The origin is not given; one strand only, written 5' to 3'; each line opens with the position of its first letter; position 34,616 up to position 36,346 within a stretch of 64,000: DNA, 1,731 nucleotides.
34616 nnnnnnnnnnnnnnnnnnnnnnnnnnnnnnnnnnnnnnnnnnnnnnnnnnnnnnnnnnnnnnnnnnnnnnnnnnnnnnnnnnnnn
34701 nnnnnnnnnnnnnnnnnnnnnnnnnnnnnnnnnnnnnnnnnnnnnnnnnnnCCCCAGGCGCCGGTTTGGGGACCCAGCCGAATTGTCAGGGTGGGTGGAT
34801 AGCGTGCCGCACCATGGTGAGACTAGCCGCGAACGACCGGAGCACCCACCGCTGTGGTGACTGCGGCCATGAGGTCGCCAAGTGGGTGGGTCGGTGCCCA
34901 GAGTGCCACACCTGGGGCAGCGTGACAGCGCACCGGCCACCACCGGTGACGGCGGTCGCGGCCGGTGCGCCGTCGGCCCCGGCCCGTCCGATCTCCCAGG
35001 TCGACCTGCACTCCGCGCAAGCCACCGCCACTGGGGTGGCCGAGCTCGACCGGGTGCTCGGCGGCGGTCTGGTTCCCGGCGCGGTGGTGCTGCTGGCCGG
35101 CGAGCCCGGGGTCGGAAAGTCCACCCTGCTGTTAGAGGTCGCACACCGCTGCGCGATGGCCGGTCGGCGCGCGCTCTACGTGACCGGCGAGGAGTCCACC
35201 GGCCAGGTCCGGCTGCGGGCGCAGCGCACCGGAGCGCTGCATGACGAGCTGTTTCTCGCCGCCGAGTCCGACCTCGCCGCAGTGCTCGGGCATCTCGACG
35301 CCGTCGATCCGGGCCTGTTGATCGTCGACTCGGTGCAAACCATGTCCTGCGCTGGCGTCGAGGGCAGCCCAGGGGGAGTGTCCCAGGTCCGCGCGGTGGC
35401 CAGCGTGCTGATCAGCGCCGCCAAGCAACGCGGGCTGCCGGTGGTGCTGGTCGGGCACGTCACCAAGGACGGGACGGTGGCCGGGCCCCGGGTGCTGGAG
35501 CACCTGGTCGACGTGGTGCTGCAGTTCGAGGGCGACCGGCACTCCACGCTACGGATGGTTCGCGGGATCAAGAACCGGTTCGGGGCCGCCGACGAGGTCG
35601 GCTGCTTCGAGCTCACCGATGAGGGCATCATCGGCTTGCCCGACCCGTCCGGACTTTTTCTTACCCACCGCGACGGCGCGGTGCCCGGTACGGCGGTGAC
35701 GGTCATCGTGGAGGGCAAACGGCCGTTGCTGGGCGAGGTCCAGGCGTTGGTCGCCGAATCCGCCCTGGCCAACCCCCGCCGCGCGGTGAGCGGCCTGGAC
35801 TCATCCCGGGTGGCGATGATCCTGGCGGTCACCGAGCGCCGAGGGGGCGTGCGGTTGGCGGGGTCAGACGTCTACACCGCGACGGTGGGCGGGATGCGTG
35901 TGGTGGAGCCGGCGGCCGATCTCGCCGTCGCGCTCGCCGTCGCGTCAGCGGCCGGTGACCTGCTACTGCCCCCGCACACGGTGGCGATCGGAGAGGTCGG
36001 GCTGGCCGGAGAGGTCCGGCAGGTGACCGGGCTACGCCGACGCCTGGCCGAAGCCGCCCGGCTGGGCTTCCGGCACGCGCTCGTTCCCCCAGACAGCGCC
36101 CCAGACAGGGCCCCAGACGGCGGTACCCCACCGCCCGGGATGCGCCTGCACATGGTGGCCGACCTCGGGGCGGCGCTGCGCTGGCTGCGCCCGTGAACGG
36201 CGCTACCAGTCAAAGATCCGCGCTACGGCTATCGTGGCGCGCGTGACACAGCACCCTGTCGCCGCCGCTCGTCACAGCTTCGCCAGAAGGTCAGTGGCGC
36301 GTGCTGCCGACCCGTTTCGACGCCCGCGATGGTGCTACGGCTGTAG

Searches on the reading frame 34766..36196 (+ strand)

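Call 19: search_protein_families(library=ncbifam, proteins=[window:34766-36196:+], max_evalue=0.01)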
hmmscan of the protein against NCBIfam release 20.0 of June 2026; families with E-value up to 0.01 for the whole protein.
window:34766-36196:+ (476 aa): 36 families (the best 25 are shown)
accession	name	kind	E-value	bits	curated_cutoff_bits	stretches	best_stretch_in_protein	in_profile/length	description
TIGR00416.1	sms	equivalog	1.8e-147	491.8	403.05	1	22-451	2-440/454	DNA repair protein RadA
NF006799.0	PRK09302.1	equivalog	1.4e-12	47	408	1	83-224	251-400/515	circadian clock protein KaiC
TIGR03881.1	KaiC_arch_4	hypoth_equivalog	1e-11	45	247.8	1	87-155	3-71/231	KaiC domain-containing protein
NF006861.0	PRK09361.1-1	equivalog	1.9e-10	40.7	278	1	85-289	3-228/235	DNA repair and recombination protein RadB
TIGR02237.1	recomb_radB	equivalog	2.1e-10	40.9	172.4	1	94-288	1-209/210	DNA repair and recombination protein RadB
TIGR03600.1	phage_DnaB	exception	2.3e-10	40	498.65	1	85-169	175-261/421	phage replicative helicase, DnaB family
TIGR02902.1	spore_lonB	equivalog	5.6e-10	38.5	723.3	1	325-444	383-504/531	ATP-dependent protease LonB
TIGR03880.1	KaiC_arch_3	hypoth_equivalog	5.5e-07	29.3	249.45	1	90-153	1-64/224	KaiC domain-containing protein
NF005852.0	PRK07773.1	equivalog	1.3e-06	27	780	1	84-136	197-248/886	replicative DNA helicase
NF004629.0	PRK05973.1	equivalog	1.6e-06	27.3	156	1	98-232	57-192/237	DNA helicase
TIGR03877.1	thermo_KaiC_1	hypoth_equivalog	3.1e-06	26.9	307.25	1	88-152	5-69/238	KaiC domain-containing protein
TIGR02903.1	spore_lon_C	equivalog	4.1e-06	25.6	678.8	1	360-447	504-591/615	Lon family ATP-dependent protease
TIGR00764.1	lon_rel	equivalog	4.3e-06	25.6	516.6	1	349-445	467-564/608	ATP-dependent protease LonB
NF004723.0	PRK06067.1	subfamily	2.4e-05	24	194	1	86-148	15-77/243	flagellar accessory protein FlaH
TIGR00665.1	DnaB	equivalog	3.5e-05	22.8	385.25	1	84-134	175-224/435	replicative DNA helicase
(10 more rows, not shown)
